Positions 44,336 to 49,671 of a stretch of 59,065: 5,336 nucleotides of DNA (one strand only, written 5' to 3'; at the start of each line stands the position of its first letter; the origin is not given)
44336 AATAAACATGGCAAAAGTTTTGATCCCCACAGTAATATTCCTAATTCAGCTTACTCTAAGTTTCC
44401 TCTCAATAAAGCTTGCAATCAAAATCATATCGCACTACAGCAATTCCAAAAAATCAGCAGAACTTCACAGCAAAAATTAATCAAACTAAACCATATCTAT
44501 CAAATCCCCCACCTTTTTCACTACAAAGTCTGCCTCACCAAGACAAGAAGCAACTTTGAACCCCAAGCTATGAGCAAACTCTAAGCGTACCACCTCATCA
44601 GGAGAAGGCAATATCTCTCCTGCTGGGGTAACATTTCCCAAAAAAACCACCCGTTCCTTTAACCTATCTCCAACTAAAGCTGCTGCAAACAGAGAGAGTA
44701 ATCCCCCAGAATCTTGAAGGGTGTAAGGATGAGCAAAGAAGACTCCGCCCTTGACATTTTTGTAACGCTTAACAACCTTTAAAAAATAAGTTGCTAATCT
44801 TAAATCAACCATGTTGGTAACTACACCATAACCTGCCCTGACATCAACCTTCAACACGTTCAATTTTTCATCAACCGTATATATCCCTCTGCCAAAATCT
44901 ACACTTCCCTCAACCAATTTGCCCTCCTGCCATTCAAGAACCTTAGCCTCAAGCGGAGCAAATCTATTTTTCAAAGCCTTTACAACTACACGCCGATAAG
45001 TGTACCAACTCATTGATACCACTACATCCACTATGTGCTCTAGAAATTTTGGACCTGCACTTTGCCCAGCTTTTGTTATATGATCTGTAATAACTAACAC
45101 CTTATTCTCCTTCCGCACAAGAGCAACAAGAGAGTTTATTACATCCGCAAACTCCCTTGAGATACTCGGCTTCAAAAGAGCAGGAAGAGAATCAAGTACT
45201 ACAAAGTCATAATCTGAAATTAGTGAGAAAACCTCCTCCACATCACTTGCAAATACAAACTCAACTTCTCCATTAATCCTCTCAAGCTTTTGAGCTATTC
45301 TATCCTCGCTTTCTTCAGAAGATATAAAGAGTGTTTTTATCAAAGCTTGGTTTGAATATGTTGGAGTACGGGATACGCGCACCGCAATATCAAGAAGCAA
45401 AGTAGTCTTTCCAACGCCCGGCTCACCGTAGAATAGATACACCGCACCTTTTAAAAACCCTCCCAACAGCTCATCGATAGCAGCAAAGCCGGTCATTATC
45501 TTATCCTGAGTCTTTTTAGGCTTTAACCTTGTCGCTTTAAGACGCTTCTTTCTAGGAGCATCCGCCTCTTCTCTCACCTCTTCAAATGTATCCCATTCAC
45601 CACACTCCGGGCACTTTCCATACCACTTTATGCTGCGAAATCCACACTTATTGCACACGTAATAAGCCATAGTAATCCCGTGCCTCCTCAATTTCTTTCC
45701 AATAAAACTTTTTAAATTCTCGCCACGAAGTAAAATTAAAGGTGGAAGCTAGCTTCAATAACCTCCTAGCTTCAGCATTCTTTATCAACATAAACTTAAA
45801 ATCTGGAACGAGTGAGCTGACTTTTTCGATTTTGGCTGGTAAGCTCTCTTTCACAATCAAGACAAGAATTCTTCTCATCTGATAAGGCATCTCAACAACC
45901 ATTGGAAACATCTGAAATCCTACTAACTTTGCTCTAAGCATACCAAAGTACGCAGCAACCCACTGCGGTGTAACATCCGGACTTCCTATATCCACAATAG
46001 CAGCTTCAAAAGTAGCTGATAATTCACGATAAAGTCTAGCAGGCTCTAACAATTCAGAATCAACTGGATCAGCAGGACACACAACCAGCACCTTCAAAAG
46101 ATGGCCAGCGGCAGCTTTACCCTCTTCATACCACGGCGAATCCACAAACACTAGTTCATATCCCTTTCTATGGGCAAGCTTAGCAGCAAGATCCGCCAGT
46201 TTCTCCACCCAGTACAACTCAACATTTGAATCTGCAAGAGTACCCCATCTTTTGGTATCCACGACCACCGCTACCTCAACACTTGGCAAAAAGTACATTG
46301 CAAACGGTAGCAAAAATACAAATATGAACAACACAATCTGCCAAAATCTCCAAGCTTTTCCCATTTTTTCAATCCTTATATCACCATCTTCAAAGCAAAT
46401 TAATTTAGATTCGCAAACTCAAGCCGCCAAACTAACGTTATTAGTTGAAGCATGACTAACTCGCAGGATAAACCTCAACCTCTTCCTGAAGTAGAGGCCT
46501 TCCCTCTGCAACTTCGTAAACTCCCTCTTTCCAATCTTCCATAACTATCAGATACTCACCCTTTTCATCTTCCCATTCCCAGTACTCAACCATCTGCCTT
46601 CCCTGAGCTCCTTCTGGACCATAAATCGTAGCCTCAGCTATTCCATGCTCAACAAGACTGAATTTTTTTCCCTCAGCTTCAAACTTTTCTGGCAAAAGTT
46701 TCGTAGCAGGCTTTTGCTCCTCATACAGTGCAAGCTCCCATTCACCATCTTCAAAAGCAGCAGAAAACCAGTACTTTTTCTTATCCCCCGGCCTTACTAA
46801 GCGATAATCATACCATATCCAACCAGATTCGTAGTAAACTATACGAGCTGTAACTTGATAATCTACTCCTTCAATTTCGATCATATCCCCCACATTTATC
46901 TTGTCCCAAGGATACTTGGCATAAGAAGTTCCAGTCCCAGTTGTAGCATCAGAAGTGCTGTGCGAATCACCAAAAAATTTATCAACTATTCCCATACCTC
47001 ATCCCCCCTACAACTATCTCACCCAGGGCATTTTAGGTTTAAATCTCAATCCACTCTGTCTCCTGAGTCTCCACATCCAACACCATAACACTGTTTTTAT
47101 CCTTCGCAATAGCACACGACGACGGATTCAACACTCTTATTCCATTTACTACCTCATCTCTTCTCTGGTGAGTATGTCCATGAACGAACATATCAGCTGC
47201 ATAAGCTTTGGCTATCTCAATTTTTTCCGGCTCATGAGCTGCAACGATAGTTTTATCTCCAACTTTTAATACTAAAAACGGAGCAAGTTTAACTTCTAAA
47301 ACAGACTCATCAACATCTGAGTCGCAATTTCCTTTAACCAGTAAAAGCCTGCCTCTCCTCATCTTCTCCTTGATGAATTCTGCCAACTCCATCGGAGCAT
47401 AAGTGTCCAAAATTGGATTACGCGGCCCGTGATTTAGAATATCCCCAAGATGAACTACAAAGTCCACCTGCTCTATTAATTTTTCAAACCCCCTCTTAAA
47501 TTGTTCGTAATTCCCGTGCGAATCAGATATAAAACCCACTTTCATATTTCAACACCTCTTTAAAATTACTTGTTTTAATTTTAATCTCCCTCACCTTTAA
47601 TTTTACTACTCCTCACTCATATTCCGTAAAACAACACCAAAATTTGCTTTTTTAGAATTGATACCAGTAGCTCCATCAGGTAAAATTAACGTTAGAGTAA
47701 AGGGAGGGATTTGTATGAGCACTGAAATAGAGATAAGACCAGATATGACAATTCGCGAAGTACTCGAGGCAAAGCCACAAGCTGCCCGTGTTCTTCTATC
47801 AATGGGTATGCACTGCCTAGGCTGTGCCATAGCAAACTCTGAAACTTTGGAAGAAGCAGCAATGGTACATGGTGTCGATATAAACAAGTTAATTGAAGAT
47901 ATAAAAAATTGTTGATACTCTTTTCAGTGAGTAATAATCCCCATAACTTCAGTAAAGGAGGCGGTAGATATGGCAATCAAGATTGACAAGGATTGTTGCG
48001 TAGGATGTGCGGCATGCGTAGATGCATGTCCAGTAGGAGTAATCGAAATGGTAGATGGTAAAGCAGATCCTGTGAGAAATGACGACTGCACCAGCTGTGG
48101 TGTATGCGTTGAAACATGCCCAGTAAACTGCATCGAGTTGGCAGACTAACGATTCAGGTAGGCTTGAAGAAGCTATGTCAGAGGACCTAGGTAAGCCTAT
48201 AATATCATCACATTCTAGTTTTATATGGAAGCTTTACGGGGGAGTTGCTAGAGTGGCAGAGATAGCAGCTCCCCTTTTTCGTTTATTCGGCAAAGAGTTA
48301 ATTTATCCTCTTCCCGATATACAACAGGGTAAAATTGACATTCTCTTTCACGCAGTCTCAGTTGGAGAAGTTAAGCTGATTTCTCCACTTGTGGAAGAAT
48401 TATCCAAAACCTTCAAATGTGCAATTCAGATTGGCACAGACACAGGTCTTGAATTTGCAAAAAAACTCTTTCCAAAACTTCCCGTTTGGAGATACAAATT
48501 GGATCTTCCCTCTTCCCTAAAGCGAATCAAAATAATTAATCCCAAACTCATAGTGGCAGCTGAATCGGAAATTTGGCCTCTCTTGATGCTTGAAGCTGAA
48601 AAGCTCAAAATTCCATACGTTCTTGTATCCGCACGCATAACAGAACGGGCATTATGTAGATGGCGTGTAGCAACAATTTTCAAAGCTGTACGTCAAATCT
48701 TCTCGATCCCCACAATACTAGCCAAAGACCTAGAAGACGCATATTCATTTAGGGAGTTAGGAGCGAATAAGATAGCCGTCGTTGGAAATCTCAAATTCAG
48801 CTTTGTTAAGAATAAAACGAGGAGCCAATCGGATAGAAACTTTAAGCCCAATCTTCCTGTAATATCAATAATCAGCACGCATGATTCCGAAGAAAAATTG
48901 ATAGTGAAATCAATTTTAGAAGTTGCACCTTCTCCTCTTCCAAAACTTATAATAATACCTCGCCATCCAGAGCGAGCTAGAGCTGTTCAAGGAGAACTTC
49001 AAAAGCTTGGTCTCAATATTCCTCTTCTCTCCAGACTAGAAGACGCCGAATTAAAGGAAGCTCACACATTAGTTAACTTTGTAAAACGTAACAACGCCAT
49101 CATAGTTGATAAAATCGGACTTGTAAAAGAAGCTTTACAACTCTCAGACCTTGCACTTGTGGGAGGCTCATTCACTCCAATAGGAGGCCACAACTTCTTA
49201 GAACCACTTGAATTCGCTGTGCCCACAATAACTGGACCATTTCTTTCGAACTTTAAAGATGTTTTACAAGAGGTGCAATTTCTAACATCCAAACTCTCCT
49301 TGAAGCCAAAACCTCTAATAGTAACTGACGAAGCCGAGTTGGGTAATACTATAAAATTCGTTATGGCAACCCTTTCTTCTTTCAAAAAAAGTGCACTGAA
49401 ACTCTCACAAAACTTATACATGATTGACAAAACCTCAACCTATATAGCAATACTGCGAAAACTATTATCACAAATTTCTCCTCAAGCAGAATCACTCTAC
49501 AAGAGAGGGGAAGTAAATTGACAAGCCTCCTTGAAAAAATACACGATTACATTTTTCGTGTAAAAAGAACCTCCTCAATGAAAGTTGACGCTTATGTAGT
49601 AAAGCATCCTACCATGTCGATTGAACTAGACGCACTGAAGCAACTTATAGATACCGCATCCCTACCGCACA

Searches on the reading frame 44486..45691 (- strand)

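Call 12: search_protein_families(library=pfam, proteins=[window:44486-45691:-], max_evalue=0.0001)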
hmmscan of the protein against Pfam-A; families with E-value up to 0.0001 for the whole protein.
window:44486-45691:- (401 aa): 5 families
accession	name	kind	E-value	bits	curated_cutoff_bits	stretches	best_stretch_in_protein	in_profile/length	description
PF18073.7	Zn_ribbon_LapB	-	7.6e-14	51.5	25.7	1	11-38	1-28/28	Rubredoxin metal binding domain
PF13481.12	AAA_25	-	1.1e-12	48.4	27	1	55-209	4-194/195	AAA domain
PF06745.19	ATPase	-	6.3e-09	36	26.6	1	66-140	2-71/231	KaiC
PF03796.21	DnaB_C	-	8.6e-08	32.3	27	1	65-144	2-75/255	DnaB-like helicase C terminal domain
PF13479.12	AAA_24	-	3.7e-05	24.1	27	0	82-174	2-78/195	AAA domain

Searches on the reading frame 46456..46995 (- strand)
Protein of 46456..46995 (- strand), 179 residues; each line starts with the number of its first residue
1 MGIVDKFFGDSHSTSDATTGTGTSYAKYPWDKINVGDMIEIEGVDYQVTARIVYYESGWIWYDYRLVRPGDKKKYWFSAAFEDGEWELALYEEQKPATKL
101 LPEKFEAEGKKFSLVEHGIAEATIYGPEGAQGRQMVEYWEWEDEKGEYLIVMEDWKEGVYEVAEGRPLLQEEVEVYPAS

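Call 68: search_protein_families(library=pfam, proteins=[window:46456-46995:-], max_evalue=0.00001)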
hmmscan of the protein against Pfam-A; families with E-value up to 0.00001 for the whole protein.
window:46456-46995:- (179 aa): 1 family
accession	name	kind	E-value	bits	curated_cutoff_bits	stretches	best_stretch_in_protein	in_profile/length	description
PF13785.11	DUF4178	-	1.9e-18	67.4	25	1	35-168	2-134/136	Domain of unknown function (DUF4178)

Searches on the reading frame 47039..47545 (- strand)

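Call 68: search_protein_families(library=pfam, proteins=[window:47039-47545:-], max_evalue=0.00001)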
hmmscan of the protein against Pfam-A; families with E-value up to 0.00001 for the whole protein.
window:47039-47545:- (168 aa): 2 families
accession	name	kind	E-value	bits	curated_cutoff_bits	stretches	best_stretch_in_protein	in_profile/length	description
PF12850.12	Metallophos_2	-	6.2e-23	81.9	27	1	1-160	1-153/154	Calcineurin-like phosphoesterase superfamily domain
PF00149.33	Metallophos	-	1.8e-14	55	21.5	1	1-78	1-74/191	Calcineurin-like phosphoesterase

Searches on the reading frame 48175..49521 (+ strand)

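Call 68: search_protein_families(library=pfam, proteins=[window:48175-49521:+], max_evalue=0.00001)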
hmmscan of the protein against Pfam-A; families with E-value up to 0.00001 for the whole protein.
window:48175-49521:+ (448 aa): 1 family
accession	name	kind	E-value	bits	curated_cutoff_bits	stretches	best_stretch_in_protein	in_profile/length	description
PF04413.22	Glycos_transf_N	-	2.6e-32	112.2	23.9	1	52-209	15-178/179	3-Deoxy-D-manno-octulosonic-acid transferase (kdotransferase)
